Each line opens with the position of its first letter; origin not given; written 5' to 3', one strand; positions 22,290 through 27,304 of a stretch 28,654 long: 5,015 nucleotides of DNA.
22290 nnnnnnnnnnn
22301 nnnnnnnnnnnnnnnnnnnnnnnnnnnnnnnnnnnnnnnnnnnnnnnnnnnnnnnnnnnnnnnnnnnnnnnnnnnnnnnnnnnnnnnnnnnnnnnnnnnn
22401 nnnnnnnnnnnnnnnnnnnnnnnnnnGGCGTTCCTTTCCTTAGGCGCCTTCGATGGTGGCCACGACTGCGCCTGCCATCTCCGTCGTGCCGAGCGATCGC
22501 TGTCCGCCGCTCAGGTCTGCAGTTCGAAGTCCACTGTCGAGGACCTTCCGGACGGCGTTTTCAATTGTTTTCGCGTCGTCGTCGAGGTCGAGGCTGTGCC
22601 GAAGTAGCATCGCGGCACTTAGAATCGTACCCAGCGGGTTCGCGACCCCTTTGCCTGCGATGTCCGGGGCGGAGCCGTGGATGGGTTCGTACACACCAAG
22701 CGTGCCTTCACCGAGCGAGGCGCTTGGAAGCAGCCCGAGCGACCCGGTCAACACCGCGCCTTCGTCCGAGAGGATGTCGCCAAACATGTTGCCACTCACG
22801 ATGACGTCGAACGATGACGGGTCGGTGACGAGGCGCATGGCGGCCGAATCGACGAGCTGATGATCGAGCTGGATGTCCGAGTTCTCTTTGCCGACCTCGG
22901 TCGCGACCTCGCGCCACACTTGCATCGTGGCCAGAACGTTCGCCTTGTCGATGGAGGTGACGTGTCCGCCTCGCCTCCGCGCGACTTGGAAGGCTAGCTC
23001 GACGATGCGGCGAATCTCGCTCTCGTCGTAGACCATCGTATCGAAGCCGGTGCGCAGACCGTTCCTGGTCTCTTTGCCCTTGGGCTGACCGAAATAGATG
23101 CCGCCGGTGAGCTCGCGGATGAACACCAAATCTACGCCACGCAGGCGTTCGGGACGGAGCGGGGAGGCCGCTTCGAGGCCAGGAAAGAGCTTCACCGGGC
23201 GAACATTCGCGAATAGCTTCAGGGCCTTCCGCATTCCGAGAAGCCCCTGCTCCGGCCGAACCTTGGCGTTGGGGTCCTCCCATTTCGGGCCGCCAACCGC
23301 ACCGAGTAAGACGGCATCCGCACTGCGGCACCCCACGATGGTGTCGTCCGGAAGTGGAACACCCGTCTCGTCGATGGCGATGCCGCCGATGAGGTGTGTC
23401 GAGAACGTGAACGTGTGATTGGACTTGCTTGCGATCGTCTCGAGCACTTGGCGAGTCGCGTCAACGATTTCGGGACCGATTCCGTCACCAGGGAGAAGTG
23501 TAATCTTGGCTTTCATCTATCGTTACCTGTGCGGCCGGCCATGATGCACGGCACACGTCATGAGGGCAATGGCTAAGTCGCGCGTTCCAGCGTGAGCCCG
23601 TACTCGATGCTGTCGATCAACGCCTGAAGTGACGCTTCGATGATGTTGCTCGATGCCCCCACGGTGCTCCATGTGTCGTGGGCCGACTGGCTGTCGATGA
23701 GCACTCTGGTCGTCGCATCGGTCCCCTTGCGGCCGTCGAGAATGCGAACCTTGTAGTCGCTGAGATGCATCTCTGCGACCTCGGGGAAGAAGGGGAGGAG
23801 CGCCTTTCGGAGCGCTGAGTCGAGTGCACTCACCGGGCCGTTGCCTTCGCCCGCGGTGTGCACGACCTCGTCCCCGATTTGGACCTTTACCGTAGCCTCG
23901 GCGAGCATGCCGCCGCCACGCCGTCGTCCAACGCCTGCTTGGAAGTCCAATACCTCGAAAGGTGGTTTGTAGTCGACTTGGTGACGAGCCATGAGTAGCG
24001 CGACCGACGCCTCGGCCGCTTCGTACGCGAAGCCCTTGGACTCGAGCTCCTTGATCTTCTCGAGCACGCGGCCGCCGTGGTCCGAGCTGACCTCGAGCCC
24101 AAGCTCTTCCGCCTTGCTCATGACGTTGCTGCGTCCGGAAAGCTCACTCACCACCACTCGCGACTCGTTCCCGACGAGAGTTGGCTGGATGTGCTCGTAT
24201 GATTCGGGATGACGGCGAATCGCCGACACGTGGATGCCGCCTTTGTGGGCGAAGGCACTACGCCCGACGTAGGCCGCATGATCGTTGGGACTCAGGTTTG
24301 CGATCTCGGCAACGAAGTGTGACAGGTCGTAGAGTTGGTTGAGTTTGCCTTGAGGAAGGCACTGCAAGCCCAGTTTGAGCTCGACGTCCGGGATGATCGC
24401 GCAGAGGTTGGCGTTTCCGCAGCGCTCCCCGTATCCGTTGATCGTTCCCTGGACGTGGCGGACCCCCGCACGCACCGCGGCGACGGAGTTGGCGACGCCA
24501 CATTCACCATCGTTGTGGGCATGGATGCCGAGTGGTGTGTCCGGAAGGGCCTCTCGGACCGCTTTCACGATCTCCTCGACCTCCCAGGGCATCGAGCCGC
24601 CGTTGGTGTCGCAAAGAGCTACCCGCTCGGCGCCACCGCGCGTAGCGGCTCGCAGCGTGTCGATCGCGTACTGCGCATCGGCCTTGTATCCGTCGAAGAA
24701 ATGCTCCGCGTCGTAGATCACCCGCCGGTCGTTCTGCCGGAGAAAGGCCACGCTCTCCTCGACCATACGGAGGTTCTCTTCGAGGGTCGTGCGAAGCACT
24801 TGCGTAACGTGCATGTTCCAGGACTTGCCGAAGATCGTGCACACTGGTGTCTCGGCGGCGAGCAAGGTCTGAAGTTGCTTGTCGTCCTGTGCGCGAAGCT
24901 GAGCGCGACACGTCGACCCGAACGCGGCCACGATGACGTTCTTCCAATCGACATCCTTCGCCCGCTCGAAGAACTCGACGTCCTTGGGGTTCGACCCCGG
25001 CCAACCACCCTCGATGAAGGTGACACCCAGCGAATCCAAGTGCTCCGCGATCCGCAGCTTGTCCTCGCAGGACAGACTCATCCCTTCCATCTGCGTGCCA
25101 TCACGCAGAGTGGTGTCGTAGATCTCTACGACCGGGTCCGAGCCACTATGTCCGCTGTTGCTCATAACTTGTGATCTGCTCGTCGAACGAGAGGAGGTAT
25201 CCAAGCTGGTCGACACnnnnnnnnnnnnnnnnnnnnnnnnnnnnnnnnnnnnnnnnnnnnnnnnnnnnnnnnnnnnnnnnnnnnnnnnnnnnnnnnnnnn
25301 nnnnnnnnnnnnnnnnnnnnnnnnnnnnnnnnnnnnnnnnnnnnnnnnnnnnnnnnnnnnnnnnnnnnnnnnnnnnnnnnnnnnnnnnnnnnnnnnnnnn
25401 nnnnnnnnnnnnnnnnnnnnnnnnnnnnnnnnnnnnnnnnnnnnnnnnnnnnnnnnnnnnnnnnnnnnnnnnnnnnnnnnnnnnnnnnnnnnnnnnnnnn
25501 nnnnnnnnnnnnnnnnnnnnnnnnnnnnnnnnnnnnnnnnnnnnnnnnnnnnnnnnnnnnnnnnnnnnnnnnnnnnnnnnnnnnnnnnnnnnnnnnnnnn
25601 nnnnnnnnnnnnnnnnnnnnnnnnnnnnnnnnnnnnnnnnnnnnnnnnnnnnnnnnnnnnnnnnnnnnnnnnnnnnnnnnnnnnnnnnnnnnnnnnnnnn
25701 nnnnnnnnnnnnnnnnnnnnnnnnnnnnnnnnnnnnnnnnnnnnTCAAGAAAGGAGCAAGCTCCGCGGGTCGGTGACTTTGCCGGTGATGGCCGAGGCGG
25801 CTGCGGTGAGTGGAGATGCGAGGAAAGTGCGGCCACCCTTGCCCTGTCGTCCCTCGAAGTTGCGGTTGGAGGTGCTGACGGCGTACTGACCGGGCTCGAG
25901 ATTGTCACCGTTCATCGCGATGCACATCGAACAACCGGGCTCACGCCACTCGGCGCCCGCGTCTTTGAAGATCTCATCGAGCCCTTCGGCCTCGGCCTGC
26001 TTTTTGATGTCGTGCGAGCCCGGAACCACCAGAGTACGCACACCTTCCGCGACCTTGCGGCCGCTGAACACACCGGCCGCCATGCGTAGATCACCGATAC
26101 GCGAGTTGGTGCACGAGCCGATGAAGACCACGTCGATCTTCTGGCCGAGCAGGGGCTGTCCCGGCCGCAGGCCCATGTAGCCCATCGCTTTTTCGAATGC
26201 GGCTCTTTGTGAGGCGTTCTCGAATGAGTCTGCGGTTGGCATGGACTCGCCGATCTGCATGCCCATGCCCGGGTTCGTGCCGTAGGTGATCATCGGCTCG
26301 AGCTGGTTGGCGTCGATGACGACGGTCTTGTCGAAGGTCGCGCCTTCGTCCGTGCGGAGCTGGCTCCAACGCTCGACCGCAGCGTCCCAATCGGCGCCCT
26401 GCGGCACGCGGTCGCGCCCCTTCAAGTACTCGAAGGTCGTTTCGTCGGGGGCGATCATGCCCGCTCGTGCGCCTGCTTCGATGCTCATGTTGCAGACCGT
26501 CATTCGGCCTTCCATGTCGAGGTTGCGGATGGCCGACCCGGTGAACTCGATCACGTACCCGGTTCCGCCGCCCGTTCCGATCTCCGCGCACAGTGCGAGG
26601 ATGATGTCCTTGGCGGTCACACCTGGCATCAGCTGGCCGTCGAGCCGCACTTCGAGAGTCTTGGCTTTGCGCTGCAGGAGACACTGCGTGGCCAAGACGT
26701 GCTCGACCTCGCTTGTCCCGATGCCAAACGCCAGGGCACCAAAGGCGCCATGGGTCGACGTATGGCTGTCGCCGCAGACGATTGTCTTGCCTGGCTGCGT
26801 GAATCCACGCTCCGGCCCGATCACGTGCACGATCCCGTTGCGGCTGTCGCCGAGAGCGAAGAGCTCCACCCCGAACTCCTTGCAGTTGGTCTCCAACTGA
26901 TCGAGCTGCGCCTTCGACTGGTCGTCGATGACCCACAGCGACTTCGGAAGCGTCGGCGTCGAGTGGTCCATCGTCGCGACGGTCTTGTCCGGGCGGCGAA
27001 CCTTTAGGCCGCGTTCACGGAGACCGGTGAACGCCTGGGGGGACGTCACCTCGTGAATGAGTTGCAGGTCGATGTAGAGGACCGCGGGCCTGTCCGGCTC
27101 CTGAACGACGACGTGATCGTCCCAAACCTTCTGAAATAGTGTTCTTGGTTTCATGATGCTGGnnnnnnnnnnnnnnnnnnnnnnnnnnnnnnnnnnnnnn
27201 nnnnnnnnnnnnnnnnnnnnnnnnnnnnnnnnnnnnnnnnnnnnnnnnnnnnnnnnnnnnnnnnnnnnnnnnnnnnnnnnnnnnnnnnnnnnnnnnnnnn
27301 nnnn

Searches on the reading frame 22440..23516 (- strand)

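Call 6: search_protein_families(library=ncbifam, proteins=[window:22440-23516:-])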
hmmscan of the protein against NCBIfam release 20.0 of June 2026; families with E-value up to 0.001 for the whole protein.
window:22440-23516:- (358 aa): 16 families
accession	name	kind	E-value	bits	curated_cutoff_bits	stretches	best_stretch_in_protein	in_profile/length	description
TIGR00169.1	leuB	equivalog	1.2e-146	488.2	353.2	1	4-347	1-345/349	3-isopropylmalate dehydrogenase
TIGR02088.1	LEU3_arch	subfamily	1.2e-84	284.3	409.8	1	6-340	2-315/324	isopropylmalate/isohomocitrate dehydrogenases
NF040626.1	AksF2_Meth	equivalog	4.9e-77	259.4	540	1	3-356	2-331/333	homoisocitrate dehydrogenase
NF002898.0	PRK03437.1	equivalog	1.9e-76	257.6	393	1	2-355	4-345/347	3-isopropylmalate dehydrogenase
TIGR02089.1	TTC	equivalog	3.8e-74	249.7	470.4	1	3-353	4-350/352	tartrate dehydrogenase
NF040619.1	AksF_Meth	equivalog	2.5e-73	247.1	500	1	3-346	2-338/343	homoisocitrate dehydrogenase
NF006048.0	PRK08194.1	equivalog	1.9e-67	227.8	501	1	3-355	4-349/352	tartrate dehydrogenase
NF006529.0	PRK08997.1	equivalog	3.4e-67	226.8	510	1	1-353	2-333/335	isocitrate dehydrogenase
NF006673.0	PRK09222.1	equivalog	5.4e-62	210.3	509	1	2-356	4-342/482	NADP-dependent isocitrate dehydrogenase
NF040855.1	iso_homocit_dh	equivalog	3.5e-60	204.1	680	1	4-342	3-309/345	isocitrate--homoisocitrate dehydrogenase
TIGR02924.1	ICDH_alpha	equivalog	1.1e-51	176.4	561.35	1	94-356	83-338/473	isocitrate dehydrogenase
TIGR00175.1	mito_nad_idh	equivalog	1.1e-51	175.9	432.4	1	2-352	3-331/334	isocitrate dehydrogenase (NAD(+))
NF005036.0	PRK06451.1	equivalog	1.4e-34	119.6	484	2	211-356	264-409/412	NADP-dependent isocitrate dehydrogenase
TIGR00183.1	prok_nadp_idh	equivalog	7.6e-32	110.7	567.3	2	192-354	254-415/417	isocitrate dehydrogenase (NADP(+))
NF005425.0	PRK07006.1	equivalog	5.4e-26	91.3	490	2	183-335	245-393/416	NADP-dependent isocitrate dehydrogenase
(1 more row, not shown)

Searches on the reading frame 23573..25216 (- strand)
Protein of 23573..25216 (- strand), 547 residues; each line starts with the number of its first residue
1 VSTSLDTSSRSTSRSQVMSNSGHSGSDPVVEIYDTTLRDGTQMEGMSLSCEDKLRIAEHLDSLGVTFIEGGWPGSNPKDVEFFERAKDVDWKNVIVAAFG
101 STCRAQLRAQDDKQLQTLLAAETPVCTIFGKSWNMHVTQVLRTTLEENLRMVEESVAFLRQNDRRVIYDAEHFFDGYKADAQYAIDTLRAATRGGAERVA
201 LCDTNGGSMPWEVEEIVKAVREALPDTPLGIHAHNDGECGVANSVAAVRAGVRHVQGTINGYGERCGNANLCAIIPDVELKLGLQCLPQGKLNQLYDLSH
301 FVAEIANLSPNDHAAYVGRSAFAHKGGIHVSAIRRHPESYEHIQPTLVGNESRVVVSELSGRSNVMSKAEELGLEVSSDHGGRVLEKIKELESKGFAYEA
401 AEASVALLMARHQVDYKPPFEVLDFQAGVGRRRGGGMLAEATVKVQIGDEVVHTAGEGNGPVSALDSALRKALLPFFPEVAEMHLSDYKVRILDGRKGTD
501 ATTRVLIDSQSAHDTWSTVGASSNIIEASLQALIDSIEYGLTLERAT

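Call 6: search_protein_families(library=ncbifam, proteins=[window:23573-25216:-])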
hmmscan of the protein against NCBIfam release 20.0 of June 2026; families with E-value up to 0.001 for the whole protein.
window:23573-25216:- (547 aa): 24 families
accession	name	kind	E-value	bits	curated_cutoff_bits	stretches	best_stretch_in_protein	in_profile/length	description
TIGR00977.1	citramal_synth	equivalog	5.3e-224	744.4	450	1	30-544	2-520/526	citramalate synthase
NF002085.0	PRK00915.1-2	subfamily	3.3e-84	283.4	517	1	29-541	13-500/504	2-isopropylmalate synthase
NF002086.0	PRK00915.1-3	equivalog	8.5e-79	265.4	532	1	29-538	6-499/516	2-isopropylmalate synthase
TIGR00973.1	leuA_bact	equivalog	2.7e-75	253.7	598.7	1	30-537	2-493/494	2-isopropylmalate synthase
NF002088.0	PRK00915.1-5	equivalog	7.8e-71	239.1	697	1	30-537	4-495/514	2-isopropylmalate synthase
TIGR02090.1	LEU1_arch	subfamily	2.5e-70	237.4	484.75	1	30-396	1-352/363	isopropylmalate/citramalate/homocitrate synthases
NF002087.0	PRK00915.1-4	equivalog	5e-67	226.6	729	1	30-537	7-499/516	2-isopropylmalate synthase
NF002084.0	PRK00915.1-1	equivalog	8.5e-66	222.6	748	1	30-537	5-496/523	2-isopropylmalate synthase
TIGR02146.1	LysS_fung_arch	equivalog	1.8e-64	218.2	413.55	1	32-389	1-343/344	homocitrate synthase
NF041069.1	IPMS_Sufob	equivalog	8.7e-63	212.8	600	1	30-400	1-358/371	isopropylmalate synthase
TIGR02660.1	nifV_homocitr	equivalog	1.1e-57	196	462.9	1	30-392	2-349/365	homocitrate synthase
NF042433.1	CitmalDyn_Leptosp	equivalog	4.3e-40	137.8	950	1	27-514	5-479/514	(R)-citramalate synthase CimA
NF042434.1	IPMS_Lepto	equivalog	3.6e-39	134.8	500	1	31-393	7-371/374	2-isopropylmalate synthase LeuA2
NF006049.0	PRK08195.1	subfamily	1.3e-22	80.3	229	1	189-279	155-246/344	4-hyroxy-2-oxovalerate/4-hydroxy-2-oxopentanoic acid aldolase,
NF002991.1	PRK03739.1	subfamily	6.4e-22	78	455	1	35-537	32-548/550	2-isopropylmalate synthase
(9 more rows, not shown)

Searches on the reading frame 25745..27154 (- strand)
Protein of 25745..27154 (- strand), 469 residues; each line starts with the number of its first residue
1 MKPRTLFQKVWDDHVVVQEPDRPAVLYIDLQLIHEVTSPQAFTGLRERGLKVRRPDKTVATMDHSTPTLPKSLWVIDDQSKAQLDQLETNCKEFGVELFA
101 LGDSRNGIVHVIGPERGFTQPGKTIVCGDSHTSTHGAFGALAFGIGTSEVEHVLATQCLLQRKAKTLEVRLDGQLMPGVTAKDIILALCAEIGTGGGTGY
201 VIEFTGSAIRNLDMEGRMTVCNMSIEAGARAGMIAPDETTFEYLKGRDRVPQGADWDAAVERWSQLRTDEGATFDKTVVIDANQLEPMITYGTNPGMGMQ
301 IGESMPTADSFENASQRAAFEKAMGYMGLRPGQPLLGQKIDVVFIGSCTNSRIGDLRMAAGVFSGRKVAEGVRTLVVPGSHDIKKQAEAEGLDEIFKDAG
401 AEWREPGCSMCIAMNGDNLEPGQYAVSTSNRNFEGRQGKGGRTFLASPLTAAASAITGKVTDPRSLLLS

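Call 6: search_protein_families(library=ncbifam, proteins=[window:25745-27154:-])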
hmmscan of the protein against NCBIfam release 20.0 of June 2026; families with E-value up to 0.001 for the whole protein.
window:25745-27154:- (469 aa): 19 families
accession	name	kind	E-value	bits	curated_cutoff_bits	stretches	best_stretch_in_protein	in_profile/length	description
NF004016.0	PRK05478.1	subfamily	4.9e-233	773.8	510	1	2-466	2-466/468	3-isopropylmalate dehydratase large subunit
TIGR00170.1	leuC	equivalog_domain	8.4e-217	720.3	560.25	1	3-465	2-465/466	3-isopropylmalate dehydratase large subunit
NF009116.0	PRK12466.1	subfamily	5.6e-214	711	531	1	1-466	2-468/472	3-isopropylmalate dehydratase large subunit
NF001614.1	PRK00402.1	subfamily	5.4e-112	374.5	385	2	5-303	2-284/415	aconitase/3-isopropylmalate dehydratase large subunit family protein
TIGR01343.1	hacA_fam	subfamily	1.1e-105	353.6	385.7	2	25-304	22-282/412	homoaconitate hydratase family protein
TIGR02086.1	IPMI_arch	subfamily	8e-92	308.1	410.15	2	26-295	24-271/411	3-isopropylmalate dehydratase/homoaconitate hydratase family large subunit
NF005558.0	PRK07229.1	equivalog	4.3e-86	289.9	612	1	3-466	2-415/647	aconitate hydratase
NF040615.1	HacA_Meth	equivalog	7.3e-84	281.9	550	2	26-295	24-280/419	homoaconitase large subunit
TIGR02083.1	LEU2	equivalog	4.4e-82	276.3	610.65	2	5-299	2-280/419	3-isopropylmalate dehydratase large subunit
TIGR01342.1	acon_putative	hypoth_equivalog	1.3e-61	208.6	719.15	2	5-295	1-272/655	putative aconitate hydratase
TIGR00139.1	h_aconitase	equivalog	1.4e-49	169.1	529.9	2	41-249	45-245/709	homoaconitase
TIGR01340.1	aconitase_mito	equivalog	3.9e-47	161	825.35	1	78-460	108-472/745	aconitate hydratase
NF006757.0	PRK09277.1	subfamily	2.3e-38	131.5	686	1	123-461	205-559/888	aconitate hydratase AcnA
NF009520.0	PRK12881.1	subfamily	4.8e-38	130.4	905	1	123-461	205-560/893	aconitate hydratase AcnA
TIGR01341.1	aconitase_1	equivalog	2.3e-32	111.7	945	1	123-461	189-550/876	aconitate hydratase AcnA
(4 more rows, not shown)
